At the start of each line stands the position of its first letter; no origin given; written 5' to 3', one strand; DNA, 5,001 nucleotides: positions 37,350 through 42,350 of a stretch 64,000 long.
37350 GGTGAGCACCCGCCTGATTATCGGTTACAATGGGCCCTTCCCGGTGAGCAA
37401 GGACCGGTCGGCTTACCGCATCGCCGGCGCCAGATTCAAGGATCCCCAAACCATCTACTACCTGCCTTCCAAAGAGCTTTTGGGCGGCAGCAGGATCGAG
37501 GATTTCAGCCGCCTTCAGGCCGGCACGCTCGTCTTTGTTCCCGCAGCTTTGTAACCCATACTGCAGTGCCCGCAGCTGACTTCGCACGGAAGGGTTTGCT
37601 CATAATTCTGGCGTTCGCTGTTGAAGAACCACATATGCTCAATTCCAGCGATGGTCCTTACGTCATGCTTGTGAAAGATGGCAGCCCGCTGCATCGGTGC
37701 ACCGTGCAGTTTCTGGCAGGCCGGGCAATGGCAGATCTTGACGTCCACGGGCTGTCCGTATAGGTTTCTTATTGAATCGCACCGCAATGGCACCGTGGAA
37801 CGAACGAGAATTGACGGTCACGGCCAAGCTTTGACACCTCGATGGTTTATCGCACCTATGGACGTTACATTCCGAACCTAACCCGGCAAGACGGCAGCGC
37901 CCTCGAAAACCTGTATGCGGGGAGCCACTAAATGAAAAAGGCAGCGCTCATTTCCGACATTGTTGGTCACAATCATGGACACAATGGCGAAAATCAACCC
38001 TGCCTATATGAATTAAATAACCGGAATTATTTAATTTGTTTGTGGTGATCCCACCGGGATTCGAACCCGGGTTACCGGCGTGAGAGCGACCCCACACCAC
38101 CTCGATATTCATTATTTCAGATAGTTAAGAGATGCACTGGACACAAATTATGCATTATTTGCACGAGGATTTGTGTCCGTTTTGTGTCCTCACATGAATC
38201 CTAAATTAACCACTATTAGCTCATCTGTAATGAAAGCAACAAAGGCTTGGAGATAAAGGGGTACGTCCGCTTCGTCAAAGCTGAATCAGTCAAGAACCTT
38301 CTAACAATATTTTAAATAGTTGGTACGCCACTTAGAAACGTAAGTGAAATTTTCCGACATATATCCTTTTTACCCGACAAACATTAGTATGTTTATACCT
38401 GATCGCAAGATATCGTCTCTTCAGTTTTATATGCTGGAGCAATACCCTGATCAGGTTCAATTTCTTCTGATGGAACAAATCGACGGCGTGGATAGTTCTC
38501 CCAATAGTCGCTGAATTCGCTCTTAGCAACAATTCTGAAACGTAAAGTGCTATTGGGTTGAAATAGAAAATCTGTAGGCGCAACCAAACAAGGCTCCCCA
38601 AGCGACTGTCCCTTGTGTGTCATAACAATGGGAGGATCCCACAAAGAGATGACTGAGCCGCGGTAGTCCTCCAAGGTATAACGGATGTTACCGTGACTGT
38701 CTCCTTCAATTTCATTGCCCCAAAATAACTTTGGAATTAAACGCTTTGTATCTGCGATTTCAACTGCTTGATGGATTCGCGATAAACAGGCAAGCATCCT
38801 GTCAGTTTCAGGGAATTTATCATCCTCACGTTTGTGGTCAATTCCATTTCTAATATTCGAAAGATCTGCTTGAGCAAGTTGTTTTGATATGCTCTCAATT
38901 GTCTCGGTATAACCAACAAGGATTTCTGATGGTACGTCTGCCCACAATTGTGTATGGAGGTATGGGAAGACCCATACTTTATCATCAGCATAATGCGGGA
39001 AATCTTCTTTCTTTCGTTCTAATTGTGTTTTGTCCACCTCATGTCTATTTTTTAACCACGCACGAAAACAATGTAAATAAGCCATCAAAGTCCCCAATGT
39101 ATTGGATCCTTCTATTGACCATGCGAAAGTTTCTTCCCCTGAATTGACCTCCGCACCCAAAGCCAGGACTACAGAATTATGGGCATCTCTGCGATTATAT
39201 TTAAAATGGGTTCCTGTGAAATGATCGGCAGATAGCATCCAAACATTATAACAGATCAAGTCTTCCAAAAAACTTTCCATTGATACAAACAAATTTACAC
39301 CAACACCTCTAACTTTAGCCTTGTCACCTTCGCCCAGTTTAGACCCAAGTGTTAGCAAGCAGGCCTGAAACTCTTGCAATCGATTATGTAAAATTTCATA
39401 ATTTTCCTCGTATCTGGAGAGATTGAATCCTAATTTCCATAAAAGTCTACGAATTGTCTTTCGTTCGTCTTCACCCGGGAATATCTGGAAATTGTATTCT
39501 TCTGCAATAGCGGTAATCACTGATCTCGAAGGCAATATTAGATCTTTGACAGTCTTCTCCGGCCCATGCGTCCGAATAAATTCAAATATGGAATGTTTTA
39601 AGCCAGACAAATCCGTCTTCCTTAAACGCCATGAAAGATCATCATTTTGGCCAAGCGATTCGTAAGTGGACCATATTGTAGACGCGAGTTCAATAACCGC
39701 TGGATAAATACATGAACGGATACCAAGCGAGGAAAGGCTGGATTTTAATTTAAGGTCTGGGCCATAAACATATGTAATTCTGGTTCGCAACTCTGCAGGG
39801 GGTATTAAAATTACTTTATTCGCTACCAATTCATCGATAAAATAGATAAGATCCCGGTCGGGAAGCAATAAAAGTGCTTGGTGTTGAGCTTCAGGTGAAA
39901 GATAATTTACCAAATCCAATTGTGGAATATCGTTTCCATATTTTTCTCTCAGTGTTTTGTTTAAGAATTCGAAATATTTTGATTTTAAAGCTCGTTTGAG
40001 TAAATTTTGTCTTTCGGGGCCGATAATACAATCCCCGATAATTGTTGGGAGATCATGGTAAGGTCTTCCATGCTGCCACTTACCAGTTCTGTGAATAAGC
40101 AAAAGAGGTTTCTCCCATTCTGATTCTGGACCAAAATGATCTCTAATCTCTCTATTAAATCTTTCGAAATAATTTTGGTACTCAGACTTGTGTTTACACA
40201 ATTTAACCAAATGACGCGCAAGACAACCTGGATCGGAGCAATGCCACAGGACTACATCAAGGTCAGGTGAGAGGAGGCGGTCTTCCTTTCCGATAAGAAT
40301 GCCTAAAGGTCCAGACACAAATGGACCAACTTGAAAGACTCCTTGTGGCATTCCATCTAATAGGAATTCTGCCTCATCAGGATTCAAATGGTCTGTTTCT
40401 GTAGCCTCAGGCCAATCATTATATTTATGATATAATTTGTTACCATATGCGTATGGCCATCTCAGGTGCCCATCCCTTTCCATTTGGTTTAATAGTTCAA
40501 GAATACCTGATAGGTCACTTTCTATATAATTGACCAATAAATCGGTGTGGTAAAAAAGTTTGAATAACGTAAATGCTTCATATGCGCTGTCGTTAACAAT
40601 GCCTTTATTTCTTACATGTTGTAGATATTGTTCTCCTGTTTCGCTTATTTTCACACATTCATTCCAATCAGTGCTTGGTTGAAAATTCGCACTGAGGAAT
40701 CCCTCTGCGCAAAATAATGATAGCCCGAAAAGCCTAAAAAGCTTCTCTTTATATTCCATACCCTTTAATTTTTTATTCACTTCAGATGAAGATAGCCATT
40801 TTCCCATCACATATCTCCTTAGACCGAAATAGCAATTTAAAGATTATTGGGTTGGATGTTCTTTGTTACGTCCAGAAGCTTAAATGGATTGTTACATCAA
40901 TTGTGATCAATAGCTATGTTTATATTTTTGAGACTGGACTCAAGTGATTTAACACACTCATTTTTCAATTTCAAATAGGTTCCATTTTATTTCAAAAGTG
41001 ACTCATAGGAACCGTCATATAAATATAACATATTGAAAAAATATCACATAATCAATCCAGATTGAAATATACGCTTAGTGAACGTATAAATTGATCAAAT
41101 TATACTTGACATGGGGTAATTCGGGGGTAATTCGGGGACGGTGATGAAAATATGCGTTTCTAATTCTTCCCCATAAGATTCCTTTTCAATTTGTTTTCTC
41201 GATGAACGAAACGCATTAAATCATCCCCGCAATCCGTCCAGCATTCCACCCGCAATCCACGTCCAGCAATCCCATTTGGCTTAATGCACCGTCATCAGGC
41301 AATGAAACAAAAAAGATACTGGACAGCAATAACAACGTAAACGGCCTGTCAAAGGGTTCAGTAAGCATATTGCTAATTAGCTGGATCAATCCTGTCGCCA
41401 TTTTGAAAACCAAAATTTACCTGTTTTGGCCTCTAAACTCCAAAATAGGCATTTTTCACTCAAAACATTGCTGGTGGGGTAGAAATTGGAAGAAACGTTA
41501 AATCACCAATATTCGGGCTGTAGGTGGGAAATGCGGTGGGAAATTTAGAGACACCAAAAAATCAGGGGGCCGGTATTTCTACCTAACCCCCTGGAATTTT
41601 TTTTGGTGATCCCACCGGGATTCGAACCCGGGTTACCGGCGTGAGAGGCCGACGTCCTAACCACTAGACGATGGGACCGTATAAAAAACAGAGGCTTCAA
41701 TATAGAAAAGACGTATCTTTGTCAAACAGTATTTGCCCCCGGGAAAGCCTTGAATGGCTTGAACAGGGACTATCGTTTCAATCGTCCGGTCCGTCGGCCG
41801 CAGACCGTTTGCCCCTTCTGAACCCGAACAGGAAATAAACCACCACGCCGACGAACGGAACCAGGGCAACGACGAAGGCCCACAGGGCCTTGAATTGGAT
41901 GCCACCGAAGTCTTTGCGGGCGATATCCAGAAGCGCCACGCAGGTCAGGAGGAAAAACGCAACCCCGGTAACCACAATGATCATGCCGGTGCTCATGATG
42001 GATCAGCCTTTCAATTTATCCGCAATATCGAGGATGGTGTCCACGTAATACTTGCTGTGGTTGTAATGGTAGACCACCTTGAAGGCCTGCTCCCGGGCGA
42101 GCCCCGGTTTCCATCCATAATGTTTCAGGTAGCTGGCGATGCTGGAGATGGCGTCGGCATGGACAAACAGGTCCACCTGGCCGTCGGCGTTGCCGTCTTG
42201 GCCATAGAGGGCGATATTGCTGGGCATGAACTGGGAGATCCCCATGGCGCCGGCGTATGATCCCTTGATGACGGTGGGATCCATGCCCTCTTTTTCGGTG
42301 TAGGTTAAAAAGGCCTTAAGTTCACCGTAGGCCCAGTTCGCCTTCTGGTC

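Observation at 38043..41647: Integrase-less tRNA-Glu islet carrying one large orphan HEPN-like gene: candidate new anti-phage system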

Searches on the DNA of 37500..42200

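Call 47: search_rna_families(source=window, start=37500, end=42200, threshold=evalue, max_evalue=1)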
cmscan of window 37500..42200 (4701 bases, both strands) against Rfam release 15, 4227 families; matches with E-value up to 1: 3.
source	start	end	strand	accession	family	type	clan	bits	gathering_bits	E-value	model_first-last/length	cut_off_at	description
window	41607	41678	-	RF00005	tRNA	Gene; tRNA;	CL00001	64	29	1e-12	1-71/71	no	tRNA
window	41608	41678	-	RF01684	mascRNA-menRNA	Gene;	-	25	42.5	0.074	1-56/56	no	MALAT1-associated small cytoplasmic RNA/MEN beta RNA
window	38054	38071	-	RF00023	tmRNA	Gene;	CL00001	14.6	47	0.0064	346-363/374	no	transfer-messenger RNA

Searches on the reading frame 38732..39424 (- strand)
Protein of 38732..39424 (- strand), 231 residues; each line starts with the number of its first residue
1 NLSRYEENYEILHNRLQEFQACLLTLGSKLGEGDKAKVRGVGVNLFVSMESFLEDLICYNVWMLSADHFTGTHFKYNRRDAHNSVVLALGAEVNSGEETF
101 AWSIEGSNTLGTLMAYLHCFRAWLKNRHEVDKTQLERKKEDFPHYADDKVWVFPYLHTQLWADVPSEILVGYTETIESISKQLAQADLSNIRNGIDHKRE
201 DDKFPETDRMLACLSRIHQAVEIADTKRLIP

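Call 40: predict_structure(alignment_id=A2)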
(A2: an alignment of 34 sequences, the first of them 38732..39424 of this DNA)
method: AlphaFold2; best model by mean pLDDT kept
length: 231 residues; sequences in the alignment: 34
mean_pLDDT: 91.3   pTM: 0.88
mean pLDDT of the five models: 91.3, 90.4, 90.4, 90.2, 87.4
residues with pLDDT >= 90: 181; 70-90: 41; 50-70: 6; < 50: 3
segments of 3 or more residues with pLDDT < 50: 1-3
pLDDT, mean of each block of 10 residues (from residue 1): 64 95 92 92 94 96 95 92 97 94 93 96 92 93 84 89 94 97 94 80 88 97 93 84
secondary structure, 60 per line:
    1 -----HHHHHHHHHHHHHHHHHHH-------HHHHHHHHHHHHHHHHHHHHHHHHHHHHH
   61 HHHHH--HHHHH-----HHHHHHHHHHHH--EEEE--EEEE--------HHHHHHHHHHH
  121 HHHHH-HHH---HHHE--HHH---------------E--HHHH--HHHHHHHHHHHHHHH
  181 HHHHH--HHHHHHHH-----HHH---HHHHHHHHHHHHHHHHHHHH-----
elements in order: H6-24 H32-65 H68-72 H78-89 E92-95 E98-101 H110-125 H160-163 H166-185 H188-195 H207-226

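Call 45: fold_search(model_id=the predicted structure, library=pdb)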
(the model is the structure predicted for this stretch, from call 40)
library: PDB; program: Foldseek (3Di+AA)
matches with E <= 10: 595; with E <= 0.001: 0
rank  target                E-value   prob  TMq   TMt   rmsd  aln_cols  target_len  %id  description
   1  7xmc_C                9.9e-02  0.38  0.21  0.25  22.0       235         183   11  Cryo-EM structure of Cytochrome bo3 from Escherichia coli, apo structure with DMSO (released 2022-12-21)
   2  6whp                  1.3e-01  0.30  0.25  0.17  16.6       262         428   14  Structure of Choline kinase from Cryptococcus neoformans var. grubii serotype A (released 2020-04-22)
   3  3ipu_B                3.2e-01  0.09  0.17  0.16  20.2       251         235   12  X-ray structure of benzisoxazole urea synthetic agonist bound to the LXR-alpha (released 2010-06-02)
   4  8yw3_R                4.1e-01  0.13  0.19  0.13  24.3       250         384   11  Cryo-EM structure of the retatrutide-bound human GLP-1R-Gs complex (released 2024-09-18)
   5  4z31_B                4.3e-01  0.10  0.18  0.15  17.8       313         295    8  Crystal structure of the RC3H2 ROQ domain in complex with stem-loop and double-stranded forms of RNA (released 2015-10-14)
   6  1f1m_A                5.2e-01  0.16  0.19  0.26  16.1       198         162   10  CRYSTAL STRUCTURE OF OUTER SURFACE PROTEIN C (OSPC) (released 2001-04-04)
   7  7x8v_A                5.5e-01  0.44  0.30  0.35   8.6       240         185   11  Cooperative regulation of PBI1 and MAPKs controls WRKY45 transcription factor in rice immunity (released 2022-04-06)
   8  7cub_C                5.5e-01  0.16  0.21  0.25  21.5       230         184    9  2.55-Angstrom Cryo-EM structure of Cytochrome bo3 from Escherichia coli in Native Membrane (released 2021-08-25)
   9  8qqk_C                6.4e-01  0.09  0.17  0.19  13.6       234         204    8  Cryo-EM structure of E. coli cytochrome bo3 quinol oxidase assembled in peptidiscs (released 2024-04-24)
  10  3gei_B                6.7e-01  0.20  0.28  0.17  18.7       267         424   12  Crystal structure of MnmE from Chlorobium tepidum in complex with GCP (released 2009-10-27)
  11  8bhf_n1               6.7e-01  0.11  0.19  0.18  30.6       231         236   12  Cryo-EM structure of stalled rabbit 80S ribosomes in complex with human CCR4-NOT and CNOT4 (released 2023-09-06)
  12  4qik_B                7.8e-01  0.09  0.20  0.17  16.6       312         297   10  Crystal structure of the ROQ domain of human Roquin in complex with the TNF23 RNA duplex (released 2014-07-16)
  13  4qil_A                7.8e-01  0.08  0.18  0.15  17.0       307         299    9  Crystal structure of the ROQ domain of human Roquin in complex with the Hmg19 stem-loop RNA (released 2014-07-16)
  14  8wst_R                8.2e-01  0.20  0.31  0.26  18.6       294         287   10  Cryo-EM structure of Melanin-Concentrating Hormone Receptor 2 with MCH (released 2024-06-19)
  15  9min_I                9.1e-01  0.28  0.25  0.39  13.3       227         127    8  Structure of a designed minibinder to NYESO1-A*02:01 (released 2025-08-06)
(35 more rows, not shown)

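Call 64: find_homologous_proteins(query=A2, max_evalue=0.01)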
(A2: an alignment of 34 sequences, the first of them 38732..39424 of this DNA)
Query A2 (34 sequences) (231 aa, profile of the alignment): 3 proteins with E <= 0.01 among 8000 candidates.
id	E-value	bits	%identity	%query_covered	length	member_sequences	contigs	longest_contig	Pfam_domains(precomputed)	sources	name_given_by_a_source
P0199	6.7e-93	328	54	100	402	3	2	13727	-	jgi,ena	-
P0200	7.6e-71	256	72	79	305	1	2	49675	-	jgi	jgi:hypothetical protein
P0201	8.3e-22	96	29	39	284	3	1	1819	-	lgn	-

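Call 76: search_protein_families(library=pfam, alignment_id=A2, max_evalue=10)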
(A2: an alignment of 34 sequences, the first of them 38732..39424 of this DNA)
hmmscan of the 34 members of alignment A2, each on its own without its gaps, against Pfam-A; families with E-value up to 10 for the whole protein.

A. member 1, window:38732-39424:- (231 aa): 0 families

B. families by the number of members that match (of 34 scanned): 10 families
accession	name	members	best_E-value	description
PF24876.1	PA4575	1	0.044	PA4575-like protein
PF15976.11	CooC_C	1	0.068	CS1-pili formation C-terminal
PF20547.3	DUF6761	1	0.13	Family of unknown function (DUF6761)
PF20656.2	MS_N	1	0.13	Malate synthase, N-terminal domain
PF00265.24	TK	1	0.15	Thymidine kinase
PF01230.28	HIT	1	0.15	HIT domain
PF21865.2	TLN1-like_RS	1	0.17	Talin 1-like, rod segment domain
PF12146.15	Hydrolase_4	1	0.18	Serine aminopeptidase, S33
PF24430.1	DUF7553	1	0.21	Family of unknown function (DUF7553)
PF04782.17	DUF632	1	0.26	Protein of unknown function (DUF632)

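Call 104: search_solved_structures(query=A2, max_evalue=10, show_alignments=2)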
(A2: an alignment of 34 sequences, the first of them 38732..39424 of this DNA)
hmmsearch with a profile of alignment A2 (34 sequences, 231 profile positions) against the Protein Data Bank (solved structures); distinct sequences matched with E-value up to 10: 1.
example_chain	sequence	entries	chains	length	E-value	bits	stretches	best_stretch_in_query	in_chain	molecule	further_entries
8glv_Fm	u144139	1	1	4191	0.43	13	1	170-223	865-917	AAA+ ATPase domain-containing protein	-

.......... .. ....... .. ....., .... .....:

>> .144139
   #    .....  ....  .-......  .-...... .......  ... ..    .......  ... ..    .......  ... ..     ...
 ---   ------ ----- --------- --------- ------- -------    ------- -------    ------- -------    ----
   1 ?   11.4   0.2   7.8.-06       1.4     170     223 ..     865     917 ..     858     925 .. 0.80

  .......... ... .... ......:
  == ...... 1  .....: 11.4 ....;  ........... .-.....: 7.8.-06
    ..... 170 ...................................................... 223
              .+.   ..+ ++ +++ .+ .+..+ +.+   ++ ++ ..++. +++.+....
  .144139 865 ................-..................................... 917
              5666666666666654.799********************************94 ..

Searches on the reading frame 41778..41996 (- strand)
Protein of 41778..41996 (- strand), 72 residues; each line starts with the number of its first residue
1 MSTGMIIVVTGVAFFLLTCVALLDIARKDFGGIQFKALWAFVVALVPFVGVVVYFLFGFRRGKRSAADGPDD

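Call 53: find_encoding_contigs(protein=window:41778-41996:-, flank=10000, max_places=8)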
Protein window:41778-41996:- (72 aa): 1 contig read that carries it; 1 place shown.
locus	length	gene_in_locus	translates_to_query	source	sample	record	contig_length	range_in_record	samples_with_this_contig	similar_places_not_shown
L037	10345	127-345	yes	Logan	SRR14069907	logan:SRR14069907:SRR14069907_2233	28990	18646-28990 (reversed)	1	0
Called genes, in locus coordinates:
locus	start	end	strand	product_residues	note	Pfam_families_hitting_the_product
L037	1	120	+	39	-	?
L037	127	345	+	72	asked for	PF13396:PLDc_N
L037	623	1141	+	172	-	PF02915:Rubrerythrin, PF21349:RUBY_RBDX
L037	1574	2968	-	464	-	PF22678:Cytochrom_c_NrfB-like (faint), PF09699:Paired_CXXCH_1 (faint), PF14522:Cytochrome_C7 (faint), PF14537:Cytochrom_c3_2 (faint), PF13435:Cytochrome_C554 (weak), PF13447:Multi-haem_cyto, PF22113:Mtrc-MtrF_II-IV_dom (weak)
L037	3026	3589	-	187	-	PF03264:Cytochrom_NNT, PF09699:Paired_CXXCH_1 (faint), PF14522:Cytochrome_C7 (faint), PF22113:Mtrc-MtrF_II-IV_dom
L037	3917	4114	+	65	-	PF02597:ThiS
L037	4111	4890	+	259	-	PF00977:His_biosynth (faint), PF05690:ThiG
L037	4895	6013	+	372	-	PF04055:Radical_SAM, PF06968:BATS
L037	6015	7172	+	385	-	PF00899:ThiF, PF02581:TMP-TENI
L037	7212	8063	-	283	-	-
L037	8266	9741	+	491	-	PF02321:OEP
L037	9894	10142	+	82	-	PF00578:AhpC-TSA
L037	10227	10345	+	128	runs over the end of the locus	PF00578:AhpC-TSA, PF08534:Redoxin (weak), PF10417:1-cysPrx_C (faint)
